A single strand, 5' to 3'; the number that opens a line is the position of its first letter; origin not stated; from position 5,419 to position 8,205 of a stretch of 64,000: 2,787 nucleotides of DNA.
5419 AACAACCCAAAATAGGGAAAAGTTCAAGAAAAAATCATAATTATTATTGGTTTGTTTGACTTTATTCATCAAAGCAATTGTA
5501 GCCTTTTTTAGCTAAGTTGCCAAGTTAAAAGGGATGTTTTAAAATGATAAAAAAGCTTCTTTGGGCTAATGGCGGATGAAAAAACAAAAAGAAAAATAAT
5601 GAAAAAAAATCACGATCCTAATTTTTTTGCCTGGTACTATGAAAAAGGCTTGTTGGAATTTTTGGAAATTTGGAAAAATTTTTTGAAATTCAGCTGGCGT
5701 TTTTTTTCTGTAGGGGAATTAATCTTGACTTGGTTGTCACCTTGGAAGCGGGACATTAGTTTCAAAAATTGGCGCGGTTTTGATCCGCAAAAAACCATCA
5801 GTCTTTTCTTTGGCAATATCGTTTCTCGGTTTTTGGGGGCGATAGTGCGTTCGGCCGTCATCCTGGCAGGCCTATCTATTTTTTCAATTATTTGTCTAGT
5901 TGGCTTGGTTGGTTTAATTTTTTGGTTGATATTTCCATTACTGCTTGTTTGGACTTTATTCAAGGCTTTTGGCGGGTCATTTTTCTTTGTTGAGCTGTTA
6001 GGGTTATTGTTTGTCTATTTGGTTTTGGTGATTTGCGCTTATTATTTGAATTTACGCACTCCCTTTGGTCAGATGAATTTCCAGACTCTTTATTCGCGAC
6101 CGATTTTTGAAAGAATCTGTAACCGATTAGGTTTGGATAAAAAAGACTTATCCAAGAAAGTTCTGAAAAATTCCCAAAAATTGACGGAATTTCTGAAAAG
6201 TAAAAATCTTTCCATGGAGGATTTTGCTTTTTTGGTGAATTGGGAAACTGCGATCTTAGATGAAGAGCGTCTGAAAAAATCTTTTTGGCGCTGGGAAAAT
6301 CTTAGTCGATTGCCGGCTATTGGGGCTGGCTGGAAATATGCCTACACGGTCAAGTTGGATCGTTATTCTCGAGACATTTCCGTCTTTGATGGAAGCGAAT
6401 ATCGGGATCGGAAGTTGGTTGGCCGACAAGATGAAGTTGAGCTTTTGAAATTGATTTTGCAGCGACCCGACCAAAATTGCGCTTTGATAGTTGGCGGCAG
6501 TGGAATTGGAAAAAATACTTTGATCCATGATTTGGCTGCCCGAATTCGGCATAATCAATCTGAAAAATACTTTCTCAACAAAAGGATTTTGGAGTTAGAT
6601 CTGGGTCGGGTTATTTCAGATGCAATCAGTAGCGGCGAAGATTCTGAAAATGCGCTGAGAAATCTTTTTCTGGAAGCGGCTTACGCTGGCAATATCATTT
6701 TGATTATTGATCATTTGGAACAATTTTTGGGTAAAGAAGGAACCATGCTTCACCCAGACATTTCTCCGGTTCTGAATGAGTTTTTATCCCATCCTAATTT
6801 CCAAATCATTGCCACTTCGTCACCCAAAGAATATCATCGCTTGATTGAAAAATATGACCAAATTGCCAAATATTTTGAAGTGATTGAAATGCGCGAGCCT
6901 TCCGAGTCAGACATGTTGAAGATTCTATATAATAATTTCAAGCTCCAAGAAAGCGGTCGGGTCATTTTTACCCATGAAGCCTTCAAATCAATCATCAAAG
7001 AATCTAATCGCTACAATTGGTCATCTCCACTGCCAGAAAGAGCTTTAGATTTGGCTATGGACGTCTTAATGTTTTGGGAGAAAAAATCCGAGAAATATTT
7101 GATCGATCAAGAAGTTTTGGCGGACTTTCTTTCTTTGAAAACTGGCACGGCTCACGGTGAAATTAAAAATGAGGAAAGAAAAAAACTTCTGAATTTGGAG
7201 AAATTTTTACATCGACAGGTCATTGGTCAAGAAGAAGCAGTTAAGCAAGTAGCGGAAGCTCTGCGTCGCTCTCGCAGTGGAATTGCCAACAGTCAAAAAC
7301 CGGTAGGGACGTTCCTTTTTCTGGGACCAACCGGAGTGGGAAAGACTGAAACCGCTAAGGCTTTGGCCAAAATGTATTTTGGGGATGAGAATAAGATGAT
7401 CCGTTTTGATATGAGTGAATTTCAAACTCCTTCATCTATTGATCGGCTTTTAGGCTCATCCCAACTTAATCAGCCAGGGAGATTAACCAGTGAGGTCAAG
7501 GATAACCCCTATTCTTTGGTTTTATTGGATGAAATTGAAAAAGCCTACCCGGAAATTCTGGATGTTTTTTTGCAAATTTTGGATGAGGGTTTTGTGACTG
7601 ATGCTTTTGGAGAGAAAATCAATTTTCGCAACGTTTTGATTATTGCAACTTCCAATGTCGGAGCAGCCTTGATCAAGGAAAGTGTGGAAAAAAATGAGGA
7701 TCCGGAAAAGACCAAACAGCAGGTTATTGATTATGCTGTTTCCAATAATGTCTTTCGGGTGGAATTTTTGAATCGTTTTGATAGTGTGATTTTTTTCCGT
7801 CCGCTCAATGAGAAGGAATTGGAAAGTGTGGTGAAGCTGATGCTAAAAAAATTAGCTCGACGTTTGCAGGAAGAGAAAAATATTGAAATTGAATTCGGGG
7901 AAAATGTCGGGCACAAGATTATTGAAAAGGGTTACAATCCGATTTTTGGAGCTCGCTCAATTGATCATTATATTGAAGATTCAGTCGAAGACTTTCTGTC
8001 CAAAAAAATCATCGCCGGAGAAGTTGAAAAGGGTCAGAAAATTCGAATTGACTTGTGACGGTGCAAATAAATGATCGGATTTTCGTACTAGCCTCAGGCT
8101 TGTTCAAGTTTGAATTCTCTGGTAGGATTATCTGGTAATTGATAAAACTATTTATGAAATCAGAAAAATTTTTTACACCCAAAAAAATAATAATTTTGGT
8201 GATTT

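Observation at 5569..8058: Membrane-anchored ClpB-like double-AAA+ protein with a predicted catalytically dead D1 ring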

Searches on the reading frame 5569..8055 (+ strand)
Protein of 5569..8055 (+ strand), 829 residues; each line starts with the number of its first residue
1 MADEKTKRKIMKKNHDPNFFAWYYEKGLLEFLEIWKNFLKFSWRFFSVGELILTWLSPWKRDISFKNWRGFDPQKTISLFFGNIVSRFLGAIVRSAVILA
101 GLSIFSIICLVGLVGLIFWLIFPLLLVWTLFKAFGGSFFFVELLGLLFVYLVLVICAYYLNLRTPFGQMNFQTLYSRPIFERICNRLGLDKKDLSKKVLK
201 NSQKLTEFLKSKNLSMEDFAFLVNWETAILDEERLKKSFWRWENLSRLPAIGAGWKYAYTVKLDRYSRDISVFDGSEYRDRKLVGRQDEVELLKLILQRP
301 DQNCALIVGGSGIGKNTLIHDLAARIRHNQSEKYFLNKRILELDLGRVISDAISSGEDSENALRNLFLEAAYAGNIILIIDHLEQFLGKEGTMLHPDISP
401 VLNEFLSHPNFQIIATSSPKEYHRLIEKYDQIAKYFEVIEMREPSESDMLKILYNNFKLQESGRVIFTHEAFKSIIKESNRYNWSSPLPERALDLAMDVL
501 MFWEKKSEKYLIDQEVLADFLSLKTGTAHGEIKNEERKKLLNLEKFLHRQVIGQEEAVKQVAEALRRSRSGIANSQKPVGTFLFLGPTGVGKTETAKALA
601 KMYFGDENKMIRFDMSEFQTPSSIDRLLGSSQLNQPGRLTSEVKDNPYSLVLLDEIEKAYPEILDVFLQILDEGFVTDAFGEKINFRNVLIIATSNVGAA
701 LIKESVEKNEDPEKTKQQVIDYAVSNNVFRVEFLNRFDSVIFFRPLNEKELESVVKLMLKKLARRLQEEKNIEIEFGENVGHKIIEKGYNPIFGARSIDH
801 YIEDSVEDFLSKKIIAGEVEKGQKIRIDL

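Call 5: search_protein_families(library=pfam, proteins=[window:5569-8055:+], max_evalue=0.1)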
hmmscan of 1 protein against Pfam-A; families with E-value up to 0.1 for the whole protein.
window:5569-8055:+ (829 aa): 37 families (the best 25 are shown)
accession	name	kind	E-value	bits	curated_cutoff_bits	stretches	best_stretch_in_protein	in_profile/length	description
PF07724.20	AAA_2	-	4e-48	164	27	1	577-739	1-165/166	AAA domain (Cdc48 subfamily)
PF10431.15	ClpB_D2-small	-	5.9e-22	77.9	21.9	1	746-827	1-81/81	C-terminal, D2-small domain, of ClpB protein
PF00004.35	AAA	-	5.1e-16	59.8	21.2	2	583-697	2-110/131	ATPase family associated with various cellular activities (AAA)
PF07728.20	AAA_5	-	3.9e-13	50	22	1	582-698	2-124/139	AAA domain (dynein-related subfamily)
PF13191.12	AAA_16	-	9.6e-11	42.9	32.6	1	282-343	1-63/167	AAA ATPase domain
PF20720.3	nSTAND3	-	2e-09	37.8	27.2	1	301-458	16-154/155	Novel STAND NTPase 3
PF13173.12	AAA_14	-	9.6e-08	32.5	27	2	583-673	6-87/129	AAA domain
PF13401.12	AAA_22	-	5.1e-07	30.5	27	1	583-629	9-55/130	AAA domain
PF05673.19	DUF815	-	1.2e-06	28.3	23.8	1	687-769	141-217/249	Protein of unknown function (DUF815)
PF20030.5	bpMoxR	-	2.4e-06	27.2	27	1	582-695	34-144/205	MoxR domain in the MoxR-vWA-beta-propeller ternary systems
PF05729.18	NACHT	-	3.4e-06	27.4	26.7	1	306-447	4-157/167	NACHT domain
PF00158.32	Sigma54_activat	-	1.3e-05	25.4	20.2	1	556-697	6-143/168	Sigma-54 interaction domain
PF12775.13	AAA_7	-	3.3e-05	24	25.8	1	581-630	35-84/181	P-loop containing dynein motor region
PF00308.24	Bac_DnaA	-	4.2e-05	24.2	23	1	301-422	31-144/162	Bacterial DnaA ATPAse domain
PF13479.12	AAA_24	-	0.0001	22.6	27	1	583-663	6-80/195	AAA domain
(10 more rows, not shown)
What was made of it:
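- On Clp/Hsp100 class I (double-ring) superfamily: Pfam AAA_2 4e-48 and ClpB_D2-small 6e-22 (call 5).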

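Call 6: search_protein_families(library=ncbifam, proteins=[window:5569-8055:+], max_evalue=0.1)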
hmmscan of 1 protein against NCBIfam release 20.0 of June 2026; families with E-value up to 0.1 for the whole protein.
window:5569-8055:+ (829 aa): 67 families (the best 25 are shown)
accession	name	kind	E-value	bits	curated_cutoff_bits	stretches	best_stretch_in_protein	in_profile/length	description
TIGR03346.1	chaperone_ClpB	equivalog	9.3e-124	414.6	1232.1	2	512-828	528-844/853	ATP-dependent chaperone ClpB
TIGR02639.1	ClpA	equivalog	6.8e-113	378.3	993.15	1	257-828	162-733/734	ATP-dependent Clp protease ATP-binding subunit ClpA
NF008118.0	PRK10865.1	equivalog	4.6e-104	349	1417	2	514-828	534-847/857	ATP-dependent chaperone ClpB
TIGR03345.1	VI_ClpV1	equivalog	2.3e-102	343.8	884.95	2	511-822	528-843/852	type VI secretion system ATPase TssH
NF033606.1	heat_AAA_ClpK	exception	7.9e-98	328.5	1900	2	507-825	571-894/949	heat shock survival AAA family ATPase ClpK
NF033607.0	disagg_AAA_ClpG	exception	3.9e-96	322.9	1900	2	513-825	556-872/932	AAA family protein disaggregase ClpG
NF008263.0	PRK11034.1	equivalog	2.5e-77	260.5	1350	1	282-829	187-735/758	ATP-dependent Clp protease ATP-binding subunit ClpA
NF003229.0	PRK04195.1-5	equivalog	1.1e-08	34.2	280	1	550-657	18-113/413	replication factor C large subunit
NF003745.1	PRK05342.1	equivalog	1.6e-08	33.9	359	2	531-602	53-132/418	ATP-dependent Clp protease ATP-binding subunit ClpX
NF001154.0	PRK00149.3-3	equivalog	5.9e-08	32.1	410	1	293-516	139-351/462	chromosomal replication initiator protein DnaA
NF001679.0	PRK00440.1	equivalog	1.4e-07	30.9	303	1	575-656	35-112/322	replication factor C small subunit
TIGR02640.1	gas_vesic_GvpN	equivalog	2.4e-06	27.3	266.8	0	407-461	148-202/262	gas vesicle protein GvpN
TIGR03499.1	FlhF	equivalog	4.1e-06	27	174.15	1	554-608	170-228/286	flagellar biosynthesis GTPase FlhF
NF009067.0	PRK12402.1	equivalog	4.9e-06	25.7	317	1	550-618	16-77/340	replication factor C small subunit 2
TIGR00390.1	hslU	equivalog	5.8e-06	25.5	362.45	1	547-603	10-71/441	ATP-dependent protease ATPase subunit HslU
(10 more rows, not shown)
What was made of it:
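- On ClpB/Hsp104 disaggregase: Score 414.6 bits against a cut-off of 1232 (call 6).
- On ClpA/ClpC ClpP-partner unfoldases: Score 378 bits against a cut-off of 993 (call 6).
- On ClpV/TssH (type VI secretion): Score 343.8 bits against a cut-off of 885 (call 6).
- Closest known: Plasmodium HSP101 in PTEX. Different: TssH scores 343.8 against a cut-off of 885 (call 6).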

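Call 7: search_solved_structures(query=window:5569-8055:+, show_alignments=2)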
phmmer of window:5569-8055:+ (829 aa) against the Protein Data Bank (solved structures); distinct sequences matched with E-value up to 0.001: 68 (the best 60 are shown).
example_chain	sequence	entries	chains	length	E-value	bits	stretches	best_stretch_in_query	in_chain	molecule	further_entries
3j3t_A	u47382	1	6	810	2.8e-104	353.4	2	495-828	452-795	Negative regulator of genetic competence ClpC/MecB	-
3j3s_A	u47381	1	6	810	9.4e-104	351.6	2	495-828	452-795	Negative regulator of genetic competence ClpC/MecB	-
3j3r_A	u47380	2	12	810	1.5e-103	351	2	495-828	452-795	Negative regulator of genetic competence ClpC/MecB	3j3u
7abr_A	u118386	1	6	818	1.5e-103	350.9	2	495-828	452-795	Negative regulator of genetic competence ClpC/MecB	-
6em8_A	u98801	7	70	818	1.5e-102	347.6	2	512-828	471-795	ATP-dependent Clp protease ATP-binding subunit ClpC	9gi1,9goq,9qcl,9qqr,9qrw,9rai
6em9_A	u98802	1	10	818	1.7e-102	347.5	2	512-828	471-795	ATP-dependent Clp protease ATP-binding subunit ClpC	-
6oax_C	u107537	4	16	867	1.5e-98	334.5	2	512-828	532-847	Hyperactive disaggregase ClpB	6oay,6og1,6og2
6og3_E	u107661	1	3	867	1.9e-98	334.1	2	512-828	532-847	Hyperactive disaggregase ClpB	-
4d2q_A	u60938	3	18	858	2.6e-98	333.7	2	512-828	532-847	CLPB | CHAPERONE PROTEIN CLPB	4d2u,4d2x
1qvr_A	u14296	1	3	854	4.5e-98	332.9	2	511-828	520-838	ClpB protein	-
4ciu_A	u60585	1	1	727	9.9e-98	331.7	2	512-828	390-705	CHAPERONE PROTEIN CLPB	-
6qs4_A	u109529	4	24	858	1.5e-97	331.1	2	512-828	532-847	Chaperone protein ClpB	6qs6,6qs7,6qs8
6rn2_A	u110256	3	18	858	2.1e-97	330.7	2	512-828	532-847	Chaperone protein ClpB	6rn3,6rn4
5ofo_C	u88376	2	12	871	4.1e-94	319.8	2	512-828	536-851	Chaperone protein ClpB,ATP-dependent Clp protease ATP-binding subunit ClpA,Chaperone prote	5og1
29hb_b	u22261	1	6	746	6.7e-92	312.4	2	511-812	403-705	ATP-dependent Clp protease, ATP-binding subunit ClpE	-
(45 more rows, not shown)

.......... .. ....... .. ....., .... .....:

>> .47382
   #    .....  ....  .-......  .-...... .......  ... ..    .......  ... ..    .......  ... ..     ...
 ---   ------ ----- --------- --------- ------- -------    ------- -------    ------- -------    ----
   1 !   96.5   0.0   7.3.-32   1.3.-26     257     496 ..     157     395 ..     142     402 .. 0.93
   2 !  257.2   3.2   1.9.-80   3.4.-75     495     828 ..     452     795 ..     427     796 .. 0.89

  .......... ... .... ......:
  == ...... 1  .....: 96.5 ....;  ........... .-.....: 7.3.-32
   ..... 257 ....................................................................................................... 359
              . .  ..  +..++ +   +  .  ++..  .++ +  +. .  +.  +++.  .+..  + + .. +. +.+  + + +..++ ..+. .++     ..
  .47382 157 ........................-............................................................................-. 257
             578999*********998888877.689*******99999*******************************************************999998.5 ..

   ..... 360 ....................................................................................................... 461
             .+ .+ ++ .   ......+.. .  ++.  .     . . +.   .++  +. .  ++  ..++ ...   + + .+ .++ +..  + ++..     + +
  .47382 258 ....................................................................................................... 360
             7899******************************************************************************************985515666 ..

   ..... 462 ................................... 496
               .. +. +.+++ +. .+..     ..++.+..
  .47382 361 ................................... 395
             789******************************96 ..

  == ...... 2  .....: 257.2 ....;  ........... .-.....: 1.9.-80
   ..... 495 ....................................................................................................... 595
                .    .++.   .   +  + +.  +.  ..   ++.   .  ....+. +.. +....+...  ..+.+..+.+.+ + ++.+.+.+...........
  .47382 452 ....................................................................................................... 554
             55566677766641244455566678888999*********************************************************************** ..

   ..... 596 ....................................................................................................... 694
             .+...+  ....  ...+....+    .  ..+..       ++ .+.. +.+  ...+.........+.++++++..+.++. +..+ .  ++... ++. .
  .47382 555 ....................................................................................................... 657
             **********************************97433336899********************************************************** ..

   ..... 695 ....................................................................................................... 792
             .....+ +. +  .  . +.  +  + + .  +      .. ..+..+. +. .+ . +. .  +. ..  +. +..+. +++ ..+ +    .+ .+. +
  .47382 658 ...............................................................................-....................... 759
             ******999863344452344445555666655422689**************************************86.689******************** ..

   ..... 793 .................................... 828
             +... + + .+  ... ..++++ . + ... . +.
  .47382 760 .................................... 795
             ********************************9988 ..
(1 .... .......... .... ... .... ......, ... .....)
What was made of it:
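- On Clp/Hsp100 class I (double-ring) superfamily: D1 aligns to ClpC D1 at 1.3e-26 (call 7).
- On ClpA/ClpC ClpP-partner unfoldases: The ClpC VGF aligns with VEKNEDP (call 7).
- Closest known: Human CLPB/Skd3. Same: PDB matches to D2 are around 1e-40 (call 7).
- Pfam, NCBIfam and PDB alignments (calls 5, 6, 7).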

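Call 8: find_homologous_proteins(query=window:5569-8055:+, max_evalue=1e-10)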
Query window:5569-8055:+ (829 aa): 157 proteins with E <= 1e-10 among 8000 candidates; the best 120 are listed.
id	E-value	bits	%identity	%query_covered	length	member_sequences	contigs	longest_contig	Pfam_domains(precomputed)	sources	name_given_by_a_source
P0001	0.0e+0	1326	70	99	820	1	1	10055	PF20030.6,PF07724.21,PF00004.36,PF13401.13,PF17871.8,PF05673.20,PF07728.21,PF10431.16,PF20720.4,PF13191.13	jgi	-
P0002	0.0e+0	1321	69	99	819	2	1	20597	PF13173.13,PF20030.6,PF00004.36,PF13401.13,PF05673.20,PF07728.21,PF13191.13,PF13479.13,PF00158.33,PF07724.21,PF01935.24,PF00005.34,PF00910.29,PF10431.16,PF20720.4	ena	-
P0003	0.0e+0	1319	69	99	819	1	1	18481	PF13173.13,PF20030.6,PF00004.36,PF13401.13,PF05673.20,PF07728.21,PF13191.13,PF13479.13,PF00158.33,PF07724.21,PF01935.24,PF00005.34,PF00910.29,PF10431.16,PF20720.4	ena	-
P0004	0.0e+0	1300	69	99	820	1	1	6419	PF13173.13,PF00004.36,PF13401.13,PF03193.23,PF07728.21,PF13191.13,PF13479.13,PF00158.33,PF07724.21,PF00005.34,PF05729.19,PF10431.16,PF20720.4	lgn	-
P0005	0.0e+0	1286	68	99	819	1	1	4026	PF13173.13,PF20030.6,PF00004.36,PF13401.13,PF07728.21,PF13191.13,PF13479.13,PF07724.21,PF00005.34,PF12775.14,PF05729.19,PF13521.13,PF00910.29,PF10431.16,PF20720.4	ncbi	-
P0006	0.0e+0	1283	68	99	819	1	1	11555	PF13173.13,PF13479.13,PF07724.21,PF00005.34,PF00004.36,PF13401.13,PF07728.21,PF10431.16,PF20720.4,PF13191.13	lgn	-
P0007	0.0e+0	1266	67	97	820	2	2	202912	PF13173.13,PF20030.6,PF13555.13,PF00004.36,PF13401.13,PF07728.21,PF13191.13,PF13479.13,PF07724.21,PF00005.34,PF12775.14,PF05729.19,PF10431.16,PF20720.4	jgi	-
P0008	0.0e+0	1206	65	99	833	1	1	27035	PF13173.13,PF20030.6,PF00004.36,PF13401.13,PF05673.20,PF07728.21,PF13191.13,PF13479.13,PF00158.33,PF07724.21,PF00005.34,PF12775.14,PF10431.16,PF20720.4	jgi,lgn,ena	-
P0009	0.0e+0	1183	64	99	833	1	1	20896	PF13173.13,PF20030.6,PF00004.36,PF13401.13,PF05673.20,PF07728.21,PF13191.13,PF13479.13,PF00158.33,PF07724.21,PF00005.34,PF12775.14,PF10431.16,PF20720.4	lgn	-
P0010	0.0e+0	1180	64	99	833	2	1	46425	PF13173.13,PF13479.13,PF07724.21,PF00005.34,PF00004.36,PF13401.13,PF07728.21,PF10431.16,PF20720.4,PF13191.13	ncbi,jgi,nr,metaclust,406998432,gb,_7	ncbi:MAG: ATPase AAA-2 protein [uncultured bacterium]|nr:MAG: ATPase AAA-2 protein [uncultured bacte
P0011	0.0e+0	1132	61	98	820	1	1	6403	PF07724.21,PF00004.36,PF07728.21,PF10431.16,PF20720.4,PF13191.13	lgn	-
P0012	0.0e+0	1106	61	98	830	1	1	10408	PF13479.13,PF07724.21,PF00004.36,PF07728.21,PF10431.16,PF20720.4,PF13191.13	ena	-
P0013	0.0e+0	1101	61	99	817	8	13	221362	PF20030.6,PF13479.13,PF00158.33,PF07724.21,PF00004.36,PF13401.13,PF07728.21,PF10431.16,PF20720.4,PF13191.13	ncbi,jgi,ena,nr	ncbi:MAG: ATPase AAA-2 domain protein [Candidatus Moranbacteria bacterium GW2011_GWC2_37_73]|nr:MAG:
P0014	0.0e+0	1097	61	98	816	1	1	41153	PF13173.13,PF00004.36,PF13401.13,PF13238.13,PF05673.20,PF00448.29,PF07728.21,PF04851.22,PF13191.13,PF13479.13,PF00158.33,PF07724.21,PF12775.14,PF00910.29,PF10431.16,PF20720.4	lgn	-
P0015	0.0e+0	1096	59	98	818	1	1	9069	PF13173.13,PF00004.36,PF13401.13,PF05673.20,PF07728.21,PF13191.13,PF00158.33,PF07724.21,PF12775.14,PF05729.19,PF10431.16,PF20720.4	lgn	-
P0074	6.4e-281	953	54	98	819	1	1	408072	PF00158.33,PF07724.21,PF00004.36,PF13238.13,PF07728.21,PF10431.16,PF20720.4,PF13191.13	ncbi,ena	-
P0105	1.6e-223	763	44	97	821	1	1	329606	PF00158.33,PF07724.21,PF00004.36,PF13401.13,PF07728.21,PF10431.16,PF20720.4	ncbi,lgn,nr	ncbi:MAG: AAA family ATPase [Candidatus Moranbacteria bacterium]|nr:AAA family ATPase [Candidatus Mo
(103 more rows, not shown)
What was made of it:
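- Databases label relatives as ClpC, ClpA or 'AAA-2 ATPase' (call 8).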

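Call 19: find_encoding_contigs(protein=P0074, flank=8000, max_places=2)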
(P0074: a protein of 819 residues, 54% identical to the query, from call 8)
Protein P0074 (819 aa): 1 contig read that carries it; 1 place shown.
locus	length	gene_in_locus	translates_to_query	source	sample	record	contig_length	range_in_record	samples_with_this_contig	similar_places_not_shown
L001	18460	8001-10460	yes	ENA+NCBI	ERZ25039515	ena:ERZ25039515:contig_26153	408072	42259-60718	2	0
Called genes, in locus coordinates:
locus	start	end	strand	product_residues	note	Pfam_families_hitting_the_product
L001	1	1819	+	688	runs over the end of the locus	PF09972:DUF2207, PF03816:LytR_cpsA_psr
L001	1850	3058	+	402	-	PF00704:Glyco_hydro_18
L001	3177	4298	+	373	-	PF13439:Glyco_transf_4, PF20706:GT4-conflict, PF00534:Glycos_transf_1, PF13692:Glyco_trans_1_4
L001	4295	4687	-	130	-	-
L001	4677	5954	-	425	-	-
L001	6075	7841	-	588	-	-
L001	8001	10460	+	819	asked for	PF13191:AAA_16 (faint), PF20720:nSTAND3 (faint), PF13238:AAA_18 (faint), PF00158:Sigma54_activat (weak), PF07724:AAA_2, PF00004:AAA, PF07728:AAA_5, PF10431:ClpB_D2-small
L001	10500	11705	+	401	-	PF13439:Glyco_transf_4, PF13579:Glyco_trans_4_4 (weak), PF00534:Glycos_transf_1, PF13692:Glyco_trans_1_4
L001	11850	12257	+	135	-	PF01371:Trp_repressor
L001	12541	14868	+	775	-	PF00534:Glycos_transf_1, PF13692:Glyco_trans_1_4, PF13524:Glyco_trans_1_2, PF13692:Glyco_trans_1_4, PF00534:Glycos_transf_1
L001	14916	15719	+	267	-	PF00106:adh_short (weak), PF01073:3Beta_HSD, PF01370:Epimerase, PF02719:Polysacc_synt_2, PF04321:RmlD_sub_bind, PF07993:NAD_binding_4, PF08659:KR, PF16363:GDP_Man_Dehyd, +1 more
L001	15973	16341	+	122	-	PF05635:23S_rRNA_IVP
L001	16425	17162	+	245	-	PF01061:ABC2_membrane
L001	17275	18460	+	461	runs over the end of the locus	PF00005:ABC_tran, PF13304:AAA_21 (weak), PF14524:Wzt_C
